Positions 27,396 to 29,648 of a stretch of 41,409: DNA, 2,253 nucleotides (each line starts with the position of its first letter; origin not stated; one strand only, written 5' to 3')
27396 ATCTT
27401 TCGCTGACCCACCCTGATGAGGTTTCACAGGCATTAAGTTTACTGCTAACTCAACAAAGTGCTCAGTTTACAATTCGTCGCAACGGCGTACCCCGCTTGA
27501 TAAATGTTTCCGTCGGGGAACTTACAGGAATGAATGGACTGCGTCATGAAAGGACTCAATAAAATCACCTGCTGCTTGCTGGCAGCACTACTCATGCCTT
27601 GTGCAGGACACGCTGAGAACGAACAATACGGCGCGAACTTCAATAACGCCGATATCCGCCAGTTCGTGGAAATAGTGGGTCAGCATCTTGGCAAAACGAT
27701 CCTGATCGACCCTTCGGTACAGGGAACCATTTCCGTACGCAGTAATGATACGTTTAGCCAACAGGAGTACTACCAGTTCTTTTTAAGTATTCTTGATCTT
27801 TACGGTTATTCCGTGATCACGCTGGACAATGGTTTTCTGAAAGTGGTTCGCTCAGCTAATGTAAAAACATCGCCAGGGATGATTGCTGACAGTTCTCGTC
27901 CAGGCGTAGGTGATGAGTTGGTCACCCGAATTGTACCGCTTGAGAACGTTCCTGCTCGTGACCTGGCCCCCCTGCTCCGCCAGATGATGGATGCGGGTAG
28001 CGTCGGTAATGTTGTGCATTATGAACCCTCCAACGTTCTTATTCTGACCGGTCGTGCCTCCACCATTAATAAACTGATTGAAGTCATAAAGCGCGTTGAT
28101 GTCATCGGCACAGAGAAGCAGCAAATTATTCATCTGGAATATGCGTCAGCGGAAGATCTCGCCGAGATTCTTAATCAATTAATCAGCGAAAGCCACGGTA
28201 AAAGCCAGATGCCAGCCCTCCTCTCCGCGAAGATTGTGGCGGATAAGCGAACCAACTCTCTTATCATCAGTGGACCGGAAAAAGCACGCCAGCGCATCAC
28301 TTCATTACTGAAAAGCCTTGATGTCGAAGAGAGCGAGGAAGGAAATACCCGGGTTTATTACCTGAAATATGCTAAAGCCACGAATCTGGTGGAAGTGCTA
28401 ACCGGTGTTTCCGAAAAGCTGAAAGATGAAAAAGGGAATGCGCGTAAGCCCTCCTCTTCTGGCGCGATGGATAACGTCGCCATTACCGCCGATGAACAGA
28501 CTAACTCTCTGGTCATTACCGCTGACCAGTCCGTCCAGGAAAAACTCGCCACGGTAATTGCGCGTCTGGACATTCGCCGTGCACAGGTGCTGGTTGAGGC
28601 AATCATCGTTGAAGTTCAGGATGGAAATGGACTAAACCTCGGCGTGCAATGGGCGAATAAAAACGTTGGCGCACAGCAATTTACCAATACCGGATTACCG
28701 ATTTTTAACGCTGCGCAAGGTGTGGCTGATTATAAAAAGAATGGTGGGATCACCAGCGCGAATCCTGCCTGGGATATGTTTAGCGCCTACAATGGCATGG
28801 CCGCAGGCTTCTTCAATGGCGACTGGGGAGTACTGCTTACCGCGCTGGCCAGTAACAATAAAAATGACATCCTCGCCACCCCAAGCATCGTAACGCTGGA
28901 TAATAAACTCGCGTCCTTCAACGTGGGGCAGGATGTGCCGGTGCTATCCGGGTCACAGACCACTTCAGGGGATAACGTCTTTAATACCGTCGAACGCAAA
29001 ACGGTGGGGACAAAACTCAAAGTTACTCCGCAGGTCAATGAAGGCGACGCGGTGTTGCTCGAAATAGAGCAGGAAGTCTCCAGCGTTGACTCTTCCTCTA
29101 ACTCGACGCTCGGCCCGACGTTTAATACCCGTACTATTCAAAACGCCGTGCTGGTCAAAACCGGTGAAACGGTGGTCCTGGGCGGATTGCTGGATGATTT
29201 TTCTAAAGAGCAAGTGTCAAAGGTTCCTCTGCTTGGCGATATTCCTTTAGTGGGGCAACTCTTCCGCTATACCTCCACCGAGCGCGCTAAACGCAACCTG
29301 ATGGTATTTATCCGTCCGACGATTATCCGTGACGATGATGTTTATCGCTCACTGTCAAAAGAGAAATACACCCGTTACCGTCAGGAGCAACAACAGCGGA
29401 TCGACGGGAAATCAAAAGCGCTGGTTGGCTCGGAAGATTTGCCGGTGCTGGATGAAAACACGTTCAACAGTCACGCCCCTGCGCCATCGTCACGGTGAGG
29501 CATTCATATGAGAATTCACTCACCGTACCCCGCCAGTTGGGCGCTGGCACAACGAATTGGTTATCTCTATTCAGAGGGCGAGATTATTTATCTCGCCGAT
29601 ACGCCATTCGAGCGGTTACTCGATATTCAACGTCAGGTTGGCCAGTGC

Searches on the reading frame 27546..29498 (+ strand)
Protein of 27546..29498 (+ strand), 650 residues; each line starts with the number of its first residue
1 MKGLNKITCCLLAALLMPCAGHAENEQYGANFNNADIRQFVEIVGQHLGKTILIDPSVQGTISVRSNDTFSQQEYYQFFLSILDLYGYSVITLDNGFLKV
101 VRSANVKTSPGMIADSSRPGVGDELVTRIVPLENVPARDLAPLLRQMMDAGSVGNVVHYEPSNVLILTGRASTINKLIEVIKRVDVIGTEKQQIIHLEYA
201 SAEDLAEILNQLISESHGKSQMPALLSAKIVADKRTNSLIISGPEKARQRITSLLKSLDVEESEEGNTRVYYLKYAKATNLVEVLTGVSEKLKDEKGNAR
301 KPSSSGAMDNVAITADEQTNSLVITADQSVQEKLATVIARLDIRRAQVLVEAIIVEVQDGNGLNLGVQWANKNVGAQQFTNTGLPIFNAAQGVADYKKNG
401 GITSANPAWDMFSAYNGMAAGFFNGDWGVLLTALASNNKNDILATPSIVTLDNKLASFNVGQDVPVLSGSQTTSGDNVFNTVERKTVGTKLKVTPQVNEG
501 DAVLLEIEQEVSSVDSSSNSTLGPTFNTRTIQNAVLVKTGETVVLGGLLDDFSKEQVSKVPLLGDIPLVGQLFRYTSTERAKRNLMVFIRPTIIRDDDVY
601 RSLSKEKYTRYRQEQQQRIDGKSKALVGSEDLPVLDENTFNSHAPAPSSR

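Call 7: search_protein_families(proteins=[window:27546-29498:+], library=ncbifam, max_evalue=0.001)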
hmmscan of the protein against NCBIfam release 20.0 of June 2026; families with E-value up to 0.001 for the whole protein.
window:27546-29498:+ (650 aa): 8 families
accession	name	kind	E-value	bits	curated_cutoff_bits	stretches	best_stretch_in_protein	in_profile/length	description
TIGR02517.1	type_II_gspD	equivalog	6.9e-195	649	351.35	1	30-604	1-600/600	type II secretion system secretin GspD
TIGR02515.1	IV_pilus_PilQ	subfamily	6.5e-71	239.5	284.35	2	263-594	94-427/428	type IV pilus secretin PilQ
TIGR02516.1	type_III_yscC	equivalog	3.6e-44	151.1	238.45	2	297-595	184-462/463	type III secretion system outer membrane ring subunit SctC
NF010083.0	PRK13568.1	equivalog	1.1e-38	133.1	554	1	312-595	153-418/419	DNA uptake porin HofQ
TIGR02519.1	pilus_MshL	equivalog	1.1e-35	123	250.2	1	316-594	4-290/290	pilus (MSHA type) biogenesis protein MshL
NF007851.2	PRK10560.1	exception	1.1e-28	100.2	598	1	312-595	145-410/412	DNA uptake porin HofQ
NF011873.0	PRK15346.1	equivalog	2.3e-26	92.5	524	1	192-581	106-481/499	EscC/YscC/HrcC family type III secretion system outer membrane ring protein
NF042912.1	Amuc_1098_fam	equivalog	2.9e-22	78.6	750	1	509-594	711-796/805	Amuc_1098 family type IV pilus outer membrane protein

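Call 9: search_dna_similar(query=window:27546-29498:+, collection=plasmids, mode=protein, max_rows=25, rows=spread)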
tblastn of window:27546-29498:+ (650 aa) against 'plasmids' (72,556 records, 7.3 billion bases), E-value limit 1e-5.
Records with a match: 1250; places in all: 1470; records where one place covers at least 80% of the query: 496.
Best place of each record, by identity: 95-99% 1; <60% 1249.
By first word of the organism name: Escherichia 440; Ralstonia 137; Shigella 104; Yersinia 91; Sinorhizobium 83; Rhizobium 65; Pseudosulfitobacter 30; Aeromonas 20; Bradyrhizobium 18; Burkholderia 15; and 83 more.
By predicted mobility (MOB-suite, as given by PLSDB): non-mobilizable 644; mobilizable 342; conjugative 264.
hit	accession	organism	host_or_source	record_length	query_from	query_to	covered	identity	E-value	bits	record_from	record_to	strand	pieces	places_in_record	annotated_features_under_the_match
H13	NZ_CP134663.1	Escherichia coli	Larus michahellis,bacteria,cloaca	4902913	1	650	100%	98.9%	0e+0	1274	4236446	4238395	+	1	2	none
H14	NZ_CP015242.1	Escherichia coli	Homo sapiens,stool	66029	27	640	94%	54.8%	0e+0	659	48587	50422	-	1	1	etpD: variant type II secretion system secretin EtpD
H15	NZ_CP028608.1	Escherichia coli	cattle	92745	27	631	93%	55.1%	0e+0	649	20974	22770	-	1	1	etpD: variant type II secretion system secretin EtpD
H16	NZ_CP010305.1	Escherichia coli O157:H7 str. SS52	Cattle feces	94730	27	631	93%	55.1%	0e+0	649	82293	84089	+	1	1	etpD: variant type II secretion system secretin EtpD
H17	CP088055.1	Escherichia coli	food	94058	27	631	93%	55.1%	0e+0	649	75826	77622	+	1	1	etpD: variant type II secretion system secretin EtpD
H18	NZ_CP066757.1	Escherichia coli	-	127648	27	631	93%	55.1%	0e+0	649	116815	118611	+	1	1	etpD: variant type II secretion system secretin EtpD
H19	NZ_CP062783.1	Escherichia coli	Bovine Faeces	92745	27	631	93%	55.1%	0e+0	649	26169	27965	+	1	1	etpD: variant type II secretion system secretin EtpD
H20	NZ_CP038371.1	Escherichia coli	beef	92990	27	631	93%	55.1%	0e+0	649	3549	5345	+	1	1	etpD: variant type II secretion system secretin EtpD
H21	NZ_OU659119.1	Providencia alcalifaciens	Canis lupus familiaris,intestine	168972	26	631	93%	54.9%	0e+0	651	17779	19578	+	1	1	gspD: type II secretion system secretin GspD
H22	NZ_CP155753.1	Sphingomonas parapaucimobilis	Chinese cabbage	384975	31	615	90%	29.0%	2e-54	209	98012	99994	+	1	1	gspD: type II secretion system secretin GspD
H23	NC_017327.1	Sinorhizobium meliloti SM11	-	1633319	230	598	57%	25.5%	9e-10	70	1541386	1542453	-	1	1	none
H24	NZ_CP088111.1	Sinorhizobium medicae WSM1115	cell culture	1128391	230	598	57%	24.8%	2e-8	66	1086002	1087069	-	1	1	record has no annotation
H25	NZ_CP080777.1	Aliiroseovarius crassostreae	-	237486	267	609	53%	23.8%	5e-13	81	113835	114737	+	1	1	hypothetical protein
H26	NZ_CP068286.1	Ralstonia syzygii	Musa balbisiana cultivar Kepok,banana ...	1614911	313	594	43%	27.1%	5e-6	58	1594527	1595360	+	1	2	record has no annotation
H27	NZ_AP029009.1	Ralstonia pseudosolanacearum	-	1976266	313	595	44%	26.2%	3e-10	71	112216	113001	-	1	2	none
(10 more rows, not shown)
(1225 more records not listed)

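Call 10: get_annotated_region(hit=H16, flank=14000)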
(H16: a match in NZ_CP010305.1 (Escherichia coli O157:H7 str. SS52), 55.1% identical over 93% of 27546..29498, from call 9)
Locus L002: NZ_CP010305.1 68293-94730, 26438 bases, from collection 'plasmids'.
description: Escherichia coli O157:H7 str. SS52 plasmid p0157, complete sequence
organism: Escherichia coli O157:H7 str. SS52 (NCBI taxid 1330457)
taxonomy: Bacteria; Pseudomonadota; Gammaproteobacteria; Enterobacterales; Enterobacteriaceae; Escherichia; Escherichia coli; Escherichia coli O157:H7 str. SS52
host: -; source: Cattle feces; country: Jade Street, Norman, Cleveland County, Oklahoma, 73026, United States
typing (MOB-suite, as given by PLSDB): non-mobilizable; replicon IncFIA,IncFIB,IncFII
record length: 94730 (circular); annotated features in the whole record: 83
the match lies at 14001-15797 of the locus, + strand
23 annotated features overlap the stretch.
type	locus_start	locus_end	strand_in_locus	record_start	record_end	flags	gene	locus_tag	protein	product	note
CDS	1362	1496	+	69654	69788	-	-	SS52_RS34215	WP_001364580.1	hypothetical protein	-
CDS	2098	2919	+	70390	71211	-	-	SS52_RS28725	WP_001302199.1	polysaccharide deacetylase family protein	GO:0005975 - carbohydrate metabolic process [Evidence IEA]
CDS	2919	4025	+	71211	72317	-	-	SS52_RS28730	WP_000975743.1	glycosyltransferase family 4 protein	-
CDS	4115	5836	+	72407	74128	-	cptA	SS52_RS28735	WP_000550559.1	phosphoethanolamine transferase CptA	-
CDS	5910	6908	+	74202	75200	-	lpxM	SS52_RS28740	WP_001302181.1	lauroyl-Kdo(2)-lipid IV(A) myristoyltransferase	GO:0009245 - lipid A biosynthetic process [Evidence IEA]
CDS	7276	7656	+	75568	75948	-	-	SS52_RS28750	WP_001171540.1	transposase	GO:0006313 - DNA transposition [Evidence IEA]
CDS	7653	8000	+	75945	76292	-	tnpB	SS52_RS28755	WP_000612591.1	IS66 family insertion sequence element accessory protein TnpB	-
CDS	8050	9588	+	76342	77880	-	-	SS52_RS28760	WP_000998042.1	IS66-like element ISEc8 family transposase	GO:0006313 - DNA transposition [Evidence IEA]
CDS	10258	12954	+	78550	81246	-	stcE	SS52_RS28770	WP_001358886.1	M66 family glycomucinase StcE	-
CDS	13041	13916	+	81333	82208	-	gspC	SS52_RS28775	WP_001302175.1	type II secretion system protein GspC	GO:0015628 - protein secretion by the type II secretion system [Evidence IEA]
CDS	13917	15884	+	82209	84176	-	etpD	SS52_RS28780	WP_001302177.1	variant type II secretion system secretin EtpD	-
CDS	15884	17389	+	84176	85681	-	gspE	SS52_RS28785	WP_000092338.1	type II secretion system ATPase GspE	GO:0015628 - protein secretion by the type II secretion system [Evidence IEA]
CDS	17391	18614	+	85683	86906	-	gspF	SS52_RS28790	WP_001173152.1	type II secretion system inner membrane protein GspF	GO:0015628 - protein secretion by the type II secretion system [Evidence IEA]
CDS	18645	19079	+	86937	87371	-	gspG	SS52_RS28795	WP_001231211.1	type II secretion system major pseudopilin GspG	GO:0015628 - protein secretion by the type II secretion system [Evidence IEA]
CDS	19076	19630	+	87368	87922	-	gspH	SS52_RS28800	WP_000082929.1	type II secretion system minor pseudopilin GspH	GO:0015628 - protein secretion by the type II secretion system [Evidence IEA]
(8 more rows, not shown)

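Call 13: get_annotated_region(hit=H21, flank=14000)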
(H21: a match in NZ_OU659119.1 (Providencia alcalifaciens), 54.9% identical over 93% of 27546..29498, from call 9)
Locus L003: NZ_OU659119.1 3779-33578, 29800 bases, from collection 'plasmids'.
description: Providencia alcalifaciens strain 2019-01-3283-1-1 isolate 2019-01-3283-1-1 plasmid 2, complete sequence
organism: Providencia alcalifaciens (NCBI taxid 126385)
taxonomy: Bacteria; Pseudomonadota; Gammaproteobacteria; Enterobacterales; Morganellaceae; Providencia; Providencia alcalifaciens
host: -; source: Canis lupus familiaris,intestine; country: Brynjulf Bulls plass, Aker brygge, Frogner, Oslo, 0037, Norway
typing (MOB-suite, as given by PLSDB): non-mobilizable; replicon rep_cluster_1220
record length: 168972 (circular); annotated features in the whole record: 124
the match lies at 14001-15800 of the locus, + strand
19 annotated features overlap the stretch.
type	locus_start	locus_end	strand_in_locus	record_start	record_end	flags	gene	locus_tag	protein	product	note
CDS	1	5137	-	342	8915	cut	-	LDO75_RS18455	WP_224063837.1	TcdA/TcdB catalytic glycosyltransferase domain-containing protein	-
CDS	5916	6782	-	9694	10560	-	-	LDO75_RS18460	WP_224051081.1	YopJ/AvrA family T3SS effector serine/threonine acetyltransferase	-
CDS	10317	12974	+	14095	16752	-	-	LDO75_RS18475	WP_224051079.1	M66 family metalloprotease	-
CDS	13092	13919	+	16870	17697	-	gspC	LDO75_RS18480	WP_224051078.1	type II secretion system protein GspC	GO:0015628 - protein secretion by the type II secretion system [Evidence IEA]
CDS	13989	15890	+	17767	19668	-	gspD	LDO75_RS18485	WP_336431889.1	type II secretion system secretin GspD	GO:0015628 - protein secretion by the type II secretion system [Evidence IEA]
CDS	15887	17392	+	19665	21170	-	gspE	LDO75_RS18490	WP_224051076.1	type II secretion system ATPase GspE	GO:0015628 - protein secretion by the type II secretion system [Evidence IEA]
CDS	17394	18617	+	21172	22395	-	gspF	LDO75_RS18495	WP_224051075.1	type II secretion system inner membrane protein GspF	GO:0015628 - protein secretion by the type II secretion system [Evidence IEA]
CDS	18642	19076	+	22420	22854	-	gspG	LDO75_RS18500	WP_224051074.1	type II secretion system major pseudopilin GspG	GO:0015628 - protein secretion by the type II secretion system [Evidence IEA]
CDS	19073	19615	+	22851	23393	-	gspH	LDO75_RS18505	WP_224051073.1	type II secretion system minor pseudopilin GspH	GO:0015628 - protein secretion by the type II secretion system [Evidence IEA]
CDS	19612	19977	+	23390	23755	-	gspI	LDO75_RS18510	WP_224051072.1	type II secretion system minor pseudopilin GspI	GO:0015628 - protein secretion by the type II secretion system [Evidence IEA]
CDS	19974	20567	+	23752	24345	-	gspJ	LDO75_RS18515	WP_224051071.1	type II secretion system minor pseudopilin GspJ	GO:0015628 - protein secretion by the type II secretion system [Evidence IEA]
CDS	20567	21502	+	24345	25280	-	gspK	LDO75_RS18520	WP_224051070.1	type II secretion system minor pseudopilin GspK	GO:0009306 - protein secretion [Evidence IEA]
CDS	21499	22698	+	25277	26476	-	gspL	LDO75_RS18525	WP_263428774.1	type II secretion system protein GspL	GO:0015628 - protein secretion by the type II secretion system [Evidence IEA]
CDS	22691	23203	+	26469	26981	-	-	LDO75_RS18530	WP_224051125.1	type II secretion system protein M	-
CDS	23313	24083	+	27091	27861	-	-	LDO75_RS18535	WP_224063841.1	A24 family peptidase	-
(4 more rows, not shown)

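Call 14: get_annotated_region(hit=H22, flank=14000)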
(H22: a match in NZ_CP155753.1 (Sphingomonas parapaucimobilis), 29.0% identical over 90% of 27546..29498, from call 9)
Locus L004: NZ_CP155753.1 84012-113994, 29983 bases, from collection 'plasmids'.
description: Sphingomonas parapaucimobilis strain YK209 plasmid unnamed5, complete sequence
organism: Sphingomonas parapaucimobilis (NCBI taxid 28213)
taxonomy: Bacteria; Pseudomonadota; Alphaproteobacteria; Sphingomonadales; Sphingomonadaceae; Sphingomonas; Sphingomonas parapaucimobilis
host: -; source: Chinese cabbage; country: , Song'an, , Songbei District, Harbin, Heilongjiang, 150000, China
typing (MOB-suite, as given by PLSDB): non-mobilizable
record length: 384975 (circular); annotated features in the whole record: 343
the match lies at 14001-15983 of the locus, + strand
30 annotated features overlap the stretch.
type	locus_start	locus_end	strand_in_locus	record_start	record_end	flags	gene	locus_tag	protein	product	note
CDS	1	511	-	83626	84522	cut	-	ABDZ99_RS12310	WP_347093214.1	NAD(P)H-binding protein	-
CDS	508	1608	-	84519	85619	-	proB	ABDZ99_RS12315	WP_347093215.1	glutamate 5-kinase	GO:0006561 - proline biosynthetic process [Evidence IEA]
CDS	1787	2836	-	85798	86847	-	obgE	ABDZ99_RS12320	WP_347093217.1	GTPase ObgE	-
CDS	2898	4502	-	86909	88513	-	-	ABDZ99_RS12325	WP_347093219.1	pilus assembly protein TadG-related protein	-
CDS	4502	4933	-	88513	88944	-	-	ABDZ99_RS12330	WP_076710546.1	TadE/TadG family type IV pilus assembly protein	-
CDS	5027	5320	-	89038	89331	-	-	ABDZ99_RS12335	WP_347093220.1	hypothetical protein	-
CDS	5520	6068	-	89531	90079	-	-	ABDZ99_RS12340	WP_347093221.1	GNAT family N-acetyltransferase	-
CDS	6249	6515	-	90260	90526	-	rpmA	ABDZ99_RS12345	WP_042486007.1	50S ribosomal protein L27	GO:0006412 - translation [Evidence IEA]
CDS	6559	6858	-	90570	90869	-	rplU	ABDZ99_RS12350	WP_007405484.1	50S ribosomal protein L21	GO:0006412 - translation [Evidence IEA]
CDS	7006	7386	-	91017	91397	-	hspQ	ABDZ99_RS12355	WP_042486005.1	heat shock protein HspQ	-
CDS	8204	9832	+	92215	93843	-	-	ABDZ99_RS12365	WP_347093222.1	hypothetical protein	-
CDS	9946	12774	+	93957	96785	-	-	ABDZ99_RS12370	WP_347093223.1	TonB-dependent receptor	-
CDS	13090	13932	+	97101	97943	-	-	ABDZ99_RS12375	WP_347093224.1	type II secretion system protein N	-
CDS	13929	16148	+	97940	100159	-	gspD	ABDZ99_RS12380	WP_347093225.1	type II secretion system secretin GspD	GO:0015628 - protein secretion by the type II secretion system [Evidence IEA]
CDS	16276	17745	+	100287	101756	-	gspE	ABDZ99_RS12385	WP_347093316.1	type II secretion system ATPase GspE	GO:0015628 - protein secretion by the type II secretion system [Evidence IEA]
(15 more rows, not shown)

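Call 16: find_homologous_proteins(query=L002:24255-24656:+, max_evalue=0.001)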
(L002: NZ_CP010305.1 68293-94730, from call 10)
Query L002:24255-24656:+ (133 aa): 10 proteins with E <= 0.001 among 28 candidates.
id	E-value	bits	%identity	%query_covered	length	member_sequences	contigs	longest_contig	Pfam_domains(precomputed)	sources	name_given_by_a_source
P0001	1.8e-81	288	99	100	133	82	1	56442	PF09691.16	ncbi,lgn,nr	ncbi:GspS family T2SS pilot lipoprotein variant EptO [Escherichia coli]|nr:GspS family T2SS pilot li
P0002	1.6e-66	240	100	84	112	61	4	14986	PF09691.16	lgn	-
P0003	2.5e-64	233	81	100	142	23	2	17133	PF09691.16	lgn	-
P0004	1.1e-60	221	79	100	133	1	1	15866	PF09691.16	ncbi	-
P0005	2.0e-60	220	80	97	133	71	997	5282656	PF09691.16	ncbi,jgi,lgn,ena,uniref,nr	ncbi:GspS family T2SS pilot lipoprotein variant EptO [Escherichia coli]|jgi:general secretion pathwa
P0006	6.5e-59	215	77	100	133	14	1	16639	PF09691.16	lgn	-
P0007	1.2e-57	211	77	100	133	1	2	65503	PF09691.16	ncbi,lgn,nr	ncbi:TPA: GspS family T2SS pilot lipoprotein variant EptO [Escherichia coli]|nr:GspS family T2SS pil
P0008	2.7e-56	207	74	98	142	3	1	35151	PF09691.16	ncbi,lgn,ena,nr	ncbi:TPA: type II secretion system pilot lipoprotein GspS [Escherichia coli]|nr:type II secretion sy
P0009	4.2e-45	171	65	98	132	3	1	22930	PF09691.16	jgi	jgi:general secretion pathway protein S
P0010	3.0e-43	165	66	98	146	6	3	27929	PF09691.16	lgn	-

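Call 18: search_protein_families(proteins=[L002:24255-24656:+, L003:24164-24553:+, L004:24264-24974:+, L004:13090-13932:+], library=ncbifam, max_evalue=0.01)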
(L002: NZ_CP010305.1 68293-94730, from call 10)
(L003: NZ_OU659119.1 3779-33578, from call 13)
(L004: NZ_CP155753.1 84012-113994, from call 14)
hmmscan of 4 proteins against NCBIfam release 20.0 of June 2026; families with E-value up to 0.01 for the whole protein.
L002:24255-24656:+ (133 aa): 2 families
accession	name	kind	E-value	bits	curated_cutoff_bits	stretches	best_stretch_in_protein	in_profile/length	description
TIGR01004.2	PulS_OutS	equivalog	6.5e-36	122.9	75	1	15-126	2-114/115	type II secretion system pilot lipoprotein GspS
NF037975.1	pilot_rel_YacC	equivalog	0.0005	20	80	1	38-119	24-106/115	YacC family pilotin-like protein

L003:24164-24553:+ (129 aa): 1 family
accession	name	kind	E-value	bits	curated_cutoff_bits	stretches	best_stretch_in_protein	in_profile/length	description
TIGR01004.2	PulS_OutS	equivalog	1.6e-28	99.1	75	1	17-128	2-114/115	type II secretion system pilot lipoprotein GspS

L004:24264-24974:+ (236 aa): 1 family
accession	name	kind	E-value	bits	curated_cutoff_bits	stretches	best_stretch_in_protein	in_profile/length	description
TIGR04411.1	T2SS_GspN_Lepto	equivalog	0.0043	16.5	50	1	59-153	72-170/280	type II secretion system protein GspN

L004:13090-13932:+ (280 aa): 9 families
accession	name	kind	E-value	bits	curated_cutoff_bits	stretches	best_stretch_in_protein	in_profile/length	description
TIGR01713.1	typeII_sec_gspC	equivalog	3e-14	53.2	101.6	1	79-267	69-251/259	type II secretion system protein GspC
NF041515.1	GspC_delta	equivalog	9.3e-11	42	150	1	82-179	92-192/311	type II secretion system protein GspC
NF041616.1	T2SS_C_SYNERG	exception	2.3e-09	37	200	1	197-275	217-295/296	type II secretion system protein GspC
NF040960.1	MamE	equivalog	1.5e-06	27.1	800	1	208-275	468-535/659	magnetosome formation protease MamE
TIGR02037.1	degP_htrA_DO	subfamily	4.8e-06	25.8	416.2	1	185-276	239-328/434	Do family serine endopeptidase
NF041199.1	trx7_PDZ_seleno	equivalog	6.7e-05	22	300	1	208-276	204-273/390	Trx7/PDZ domain-containing (seleno)protein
NF041521.1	HhoA_HhoB_HtrA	equivalog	6.8e-05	22.3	450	1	208-275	264-331/335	HhoA/HhoB/HtrA family serine endopeptidase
NF047968.1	SerProtHtrA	equivalog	0.0011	18.5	470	1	207-273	289-355/357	serine protease HtrA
NF007242.0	PRK09681.1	equivalog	0.0061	15.6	561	1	133-265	164-308/319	type II secretion system protein GspC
